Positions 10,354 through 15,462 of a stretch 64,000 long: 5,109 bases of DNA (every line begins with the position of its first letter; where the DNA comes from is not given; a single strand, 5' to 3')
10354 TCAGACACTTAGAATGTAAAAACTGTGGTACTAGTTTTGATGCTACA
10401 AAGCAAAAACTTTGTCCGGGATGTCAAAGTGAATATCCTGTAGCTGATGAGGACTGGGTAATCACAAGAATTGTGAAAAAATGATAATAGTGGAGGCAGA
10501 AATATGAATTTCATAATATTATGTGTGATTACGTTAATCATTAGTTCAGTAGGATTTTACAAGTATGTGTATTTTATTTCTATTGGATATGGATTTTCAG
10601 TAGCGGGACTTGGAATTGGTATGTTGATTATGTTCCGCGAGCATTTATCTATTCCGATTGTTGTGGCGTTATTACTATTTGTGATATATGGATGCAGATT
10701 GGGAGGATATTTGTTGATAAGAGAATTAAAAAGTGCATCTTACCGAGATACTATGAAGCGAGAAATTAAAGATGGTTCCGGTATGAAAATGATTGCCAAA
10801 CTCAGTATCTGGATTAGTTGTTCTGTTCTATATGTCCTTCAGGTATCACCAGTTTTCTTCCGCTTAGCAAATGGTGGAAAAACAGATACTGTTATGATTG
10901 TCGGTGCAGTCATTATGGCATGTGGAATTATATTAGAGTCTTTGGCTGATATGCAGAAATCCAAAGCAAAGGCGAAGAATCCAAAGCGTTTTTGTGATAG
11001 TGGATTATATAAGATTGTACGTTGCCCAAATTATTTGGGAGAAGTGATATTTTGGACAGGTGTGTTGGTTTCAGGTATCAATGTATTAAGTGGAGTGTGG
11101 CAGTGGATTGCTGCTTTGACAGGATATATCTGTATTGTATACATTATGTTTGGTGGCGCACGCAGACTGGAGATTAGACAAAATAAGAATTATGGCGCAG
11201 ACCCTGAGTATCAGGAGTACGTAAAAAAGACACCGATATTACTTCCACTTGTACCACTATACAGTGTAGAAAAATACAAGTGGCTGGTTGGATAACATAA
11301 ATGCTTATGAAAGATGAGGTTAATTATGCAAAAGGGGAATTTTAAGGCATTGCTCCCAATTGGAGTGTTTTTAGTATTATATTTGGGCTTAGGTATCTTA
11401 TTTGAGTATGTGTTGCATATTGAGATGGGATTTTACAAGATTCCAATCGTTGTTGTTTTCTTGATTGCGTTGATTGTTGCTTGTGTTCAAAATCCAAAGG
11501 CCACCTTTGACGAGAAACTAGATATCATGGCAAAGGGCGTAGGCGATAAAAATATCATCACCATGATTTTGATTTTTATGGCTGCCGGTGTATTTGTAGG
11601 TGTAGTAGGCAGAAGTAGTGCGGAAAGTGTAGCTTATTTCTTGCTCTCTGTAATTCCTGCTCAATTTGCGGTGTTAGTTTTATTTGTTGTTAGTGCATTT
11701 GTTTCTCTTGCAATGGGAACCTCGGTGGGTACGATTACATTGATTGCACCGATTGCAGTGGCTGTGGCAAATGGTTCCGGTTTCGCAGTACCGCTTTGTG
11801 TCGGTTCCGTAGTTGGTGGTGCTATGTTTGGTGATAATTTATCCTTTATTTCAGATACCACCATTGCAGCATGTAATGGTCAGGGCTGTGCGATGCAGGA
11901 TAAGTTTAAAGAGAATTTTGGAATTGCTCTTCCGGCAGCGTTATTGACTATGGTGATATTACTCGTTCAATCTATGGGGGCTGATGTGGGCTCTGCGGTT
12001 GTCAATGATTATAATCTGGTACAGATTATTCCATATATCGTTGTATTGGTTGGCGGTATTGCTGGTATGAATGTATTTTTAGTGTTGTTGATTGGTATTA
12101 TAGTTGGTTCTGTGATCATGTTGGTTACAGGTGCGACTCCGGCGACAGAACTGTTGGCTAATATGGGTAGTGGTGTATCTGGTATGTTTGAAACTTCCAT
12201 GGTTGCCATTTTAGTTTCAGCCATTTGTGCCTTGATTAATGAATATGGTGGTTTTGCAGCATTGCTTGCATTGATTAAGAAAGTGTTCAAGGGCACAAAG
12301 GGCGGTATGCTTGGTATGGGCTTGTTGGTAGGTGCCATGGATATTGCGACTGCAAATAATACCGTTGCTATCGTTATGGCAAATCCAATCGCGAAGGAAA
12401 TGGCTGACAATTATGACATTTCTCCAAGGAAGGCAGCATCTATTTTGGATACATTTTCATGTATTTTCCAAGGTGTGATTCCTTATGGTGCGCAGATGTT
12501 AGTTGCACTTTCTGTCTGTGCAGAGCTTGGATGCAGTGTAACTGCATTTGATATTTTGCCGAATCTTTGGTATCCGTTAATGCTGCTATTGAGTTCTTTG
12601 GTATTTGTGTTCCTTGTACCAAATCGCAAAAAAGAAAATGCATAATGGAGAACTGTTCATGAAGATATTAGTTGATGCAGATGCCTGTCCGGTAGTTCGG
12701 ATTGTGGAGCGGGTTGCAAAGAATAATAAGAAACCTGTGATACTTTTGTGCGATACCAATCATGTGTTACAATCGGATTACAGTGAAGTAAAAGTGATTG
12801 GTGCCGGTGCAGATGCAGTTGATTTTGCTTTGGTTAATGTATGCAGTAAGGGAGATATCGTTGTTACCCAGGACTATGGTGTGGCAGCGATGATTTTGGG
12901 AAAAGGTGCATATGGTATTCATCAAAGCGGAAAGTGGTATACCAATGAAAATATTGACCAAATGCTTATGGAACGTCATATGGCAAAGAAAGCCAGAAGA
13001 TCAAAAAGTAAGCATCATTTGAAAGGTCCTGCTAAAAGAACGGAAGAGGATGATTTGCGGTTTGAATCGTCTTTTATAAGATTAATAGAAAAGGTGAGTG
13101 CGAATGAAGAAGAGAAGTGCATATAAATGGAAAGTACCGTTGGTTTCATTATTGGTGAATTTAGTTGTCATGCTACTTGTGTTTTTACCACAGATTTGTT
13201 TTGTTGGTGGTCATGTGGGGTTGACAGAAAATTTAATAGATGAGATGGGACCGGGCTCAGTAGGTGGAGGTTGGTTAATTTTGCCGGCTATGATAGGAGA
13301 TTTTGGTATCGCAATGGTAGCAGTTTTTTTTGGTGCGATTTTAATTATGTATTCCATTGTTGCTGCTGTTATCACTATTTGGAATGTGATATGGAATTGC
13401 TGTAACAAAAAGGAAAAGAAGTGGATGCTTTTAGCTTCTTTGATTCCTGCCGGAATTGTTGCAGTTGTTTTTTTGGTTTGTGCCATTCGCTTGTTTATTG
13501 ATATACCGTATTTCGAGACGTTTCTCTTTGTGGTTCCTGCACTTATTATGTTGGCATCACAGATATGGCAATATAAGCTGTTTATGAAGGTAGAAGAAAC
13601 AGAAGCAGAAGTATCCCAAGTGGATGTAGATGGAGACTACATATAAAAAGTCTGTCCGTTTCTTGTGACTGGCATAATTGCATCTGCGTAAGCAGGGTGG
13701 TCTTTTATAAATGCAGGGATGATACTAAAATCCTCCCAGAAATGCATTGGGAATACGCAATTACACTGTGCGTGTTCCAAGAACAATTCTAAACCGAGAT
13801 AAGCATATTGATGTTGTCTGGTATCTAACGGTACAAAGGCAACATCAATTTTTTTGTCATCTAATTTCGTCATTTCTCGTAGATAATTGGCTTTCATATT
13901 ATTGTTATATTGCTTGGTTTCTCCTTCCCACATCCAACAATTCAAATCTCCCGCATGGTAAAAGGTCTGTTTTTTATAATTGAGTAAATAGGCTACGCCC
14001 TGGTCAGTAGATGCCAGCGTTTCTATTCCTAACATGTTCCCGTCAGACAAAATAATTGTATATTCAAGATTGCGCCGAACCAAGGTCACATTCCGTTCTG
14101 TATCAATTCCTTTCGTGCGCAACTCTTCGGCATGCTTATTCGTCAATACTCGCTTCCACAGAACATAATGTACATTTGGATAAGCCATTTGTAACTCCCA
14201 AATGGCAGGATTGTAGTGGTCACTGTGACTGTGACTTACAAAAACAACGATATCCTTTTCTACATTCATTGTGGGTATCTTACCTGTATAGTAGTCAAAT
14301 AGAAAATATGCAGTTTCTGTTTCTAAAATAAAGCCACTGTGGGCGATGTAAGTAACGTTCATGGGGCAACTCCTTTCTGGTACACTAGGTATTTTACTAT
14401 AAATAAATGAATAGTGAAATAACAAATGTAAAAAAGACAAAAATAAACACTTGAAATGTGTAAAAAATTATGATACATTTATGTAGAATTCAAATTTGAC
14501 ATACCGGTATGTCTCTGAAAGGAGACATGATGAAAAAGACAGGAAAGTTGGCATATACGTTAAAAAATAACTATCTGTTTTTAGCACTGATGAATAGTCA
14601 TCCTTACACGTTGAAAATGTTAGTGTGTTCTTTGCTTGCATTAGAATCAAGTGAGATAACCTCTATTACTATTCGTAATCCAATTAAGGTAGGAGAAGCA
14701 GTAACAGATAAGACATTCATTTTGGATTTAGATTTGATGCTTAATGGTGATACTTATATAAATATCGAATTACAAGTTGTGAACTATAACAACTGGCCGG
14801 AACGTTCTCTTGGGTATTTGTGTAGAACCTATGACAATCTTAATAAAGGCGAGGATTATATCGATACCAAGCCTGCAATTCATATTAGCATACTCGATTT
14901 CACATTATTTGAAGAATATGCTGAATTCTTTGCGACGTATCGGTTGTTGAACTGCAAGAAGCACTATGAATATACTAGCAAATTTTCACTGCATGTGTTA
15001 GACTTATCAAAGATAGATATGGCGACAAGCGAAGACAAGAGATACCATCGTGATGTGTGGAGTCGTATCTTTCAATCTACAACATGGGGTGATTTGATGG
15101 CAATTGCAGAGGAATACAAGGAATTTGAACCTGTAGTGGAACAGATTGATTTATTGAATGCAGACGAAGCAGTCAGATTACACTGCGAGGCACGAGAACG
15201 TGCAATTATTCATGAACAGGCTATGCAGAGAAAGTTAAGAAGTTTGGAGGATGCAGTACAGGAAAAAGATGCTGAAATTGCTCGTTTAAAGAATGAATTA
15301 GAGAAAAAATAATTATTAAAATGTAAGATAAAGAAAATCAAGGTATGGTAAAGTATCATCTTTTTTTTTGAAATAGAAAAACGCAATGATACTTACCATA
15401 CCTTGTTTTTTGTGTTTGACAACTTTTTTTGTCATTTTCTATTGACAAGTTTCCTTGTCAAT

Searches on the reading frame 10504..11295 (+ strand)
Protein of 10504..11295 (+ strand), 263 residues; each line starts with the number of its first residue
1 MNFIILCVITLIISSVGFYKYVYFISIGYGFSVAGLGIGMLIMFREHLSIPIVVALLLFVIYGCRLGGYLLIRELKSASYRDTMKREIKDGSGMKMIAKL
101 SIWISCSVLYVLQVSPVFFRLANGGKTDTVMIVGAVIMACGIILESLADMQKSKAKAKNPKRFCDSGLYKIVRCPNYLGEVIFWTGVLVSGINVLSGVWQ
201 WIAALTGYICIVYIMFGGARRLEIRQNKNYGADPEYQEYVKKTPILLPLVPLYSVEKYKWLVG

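Call 51: search_protein_families(library=pfam, proteins=[window:10504-11295:+], max_evalue=0.0001)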
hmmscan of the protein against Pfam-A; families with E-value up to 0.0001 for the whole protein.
window:10504-11295:+ (263 aa): 2 families
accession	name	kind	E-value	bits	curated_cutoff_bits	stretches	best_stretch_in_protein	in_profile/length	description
PF06966.17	DUF1295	-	4.6e-32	111.8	20.4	1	37-243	26-235/235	Protein of unknown function (DUF1295)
PF02544.21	Steroid_dh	-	2e-06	28.3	22.6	1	126-193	37-106/150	3-oxo-5-alpha-steroid 4-dehydrogenase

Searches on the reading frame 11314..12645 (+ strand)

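Call 52: search_protein_families(library=pfam, proteins=[window:11314-12645:+], max_evalue=0.0001)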
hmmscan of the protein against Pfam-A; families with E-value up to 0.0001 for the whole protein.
window:11314-12645:+ (443 aa): 1 family
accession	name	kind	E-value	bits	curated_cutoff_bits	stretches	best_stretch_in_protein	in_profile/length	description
PF03553.21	Na_H_antiporter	-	2.1e-25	90.1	23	2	45-218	127-300/303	Na+/H+ antiporter family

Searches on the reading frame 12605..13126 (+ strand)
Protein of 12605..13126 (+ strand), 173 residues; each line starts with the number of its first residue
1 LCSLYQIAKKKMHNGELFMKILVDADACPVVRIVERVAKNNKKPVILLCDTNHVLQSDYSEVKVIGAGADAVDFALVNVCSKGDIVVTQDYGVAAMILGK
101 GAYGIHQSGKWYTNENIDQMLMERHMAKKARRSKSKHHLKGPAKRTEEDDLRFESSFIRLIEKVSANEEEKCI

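Call 52: search_protein_families(library=pfam, proteins=[window:12605-13126:+], max_evalue=0.0001)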
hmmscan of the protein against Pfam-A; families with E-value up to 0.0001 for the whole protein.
window:12605-13126:+ (173 aa): 1 family
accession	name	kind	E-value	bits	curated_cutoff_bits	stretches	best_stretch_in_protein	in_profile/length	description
PF02639.20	DUF188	-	3.5e-41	140.3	24.3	1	33-163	1-130/130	Uncharacterized BCR, YaiI/YqxD family COG1671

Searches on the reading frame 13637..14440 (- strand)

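Call 52: search_protein_families(library=pfam, proteins=[window:13637-14440:-], max_evalue=0.0001)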
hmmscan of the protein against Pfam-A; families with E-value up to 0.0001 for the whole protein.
window:13637-14440:- (267 aa): 1 family
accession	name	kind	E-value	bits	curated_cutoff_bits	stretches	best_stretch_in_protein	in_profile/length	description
PF13483.12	Lactamase_B_3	-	8.7e-09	36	24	1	29-168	2-113/160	Beta-lactamase superfamily domain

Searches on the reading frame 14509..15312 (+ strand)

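Call 52: search_protein_families(library=pfam, proteins=[window:14509-15312:+], max_evalue=0.0001)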
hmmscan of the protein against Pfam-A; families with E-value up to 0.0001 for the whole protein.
window:14509-15312:+ (267 aa): 1 family
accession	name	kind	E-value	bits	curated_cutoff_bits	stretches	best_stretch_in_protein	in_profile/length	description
PF12784.13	PDDEXK_2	-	2.2e-27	96.7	27.4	1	40-237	25-223/229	PD-(D/E)XK nuclease family transposase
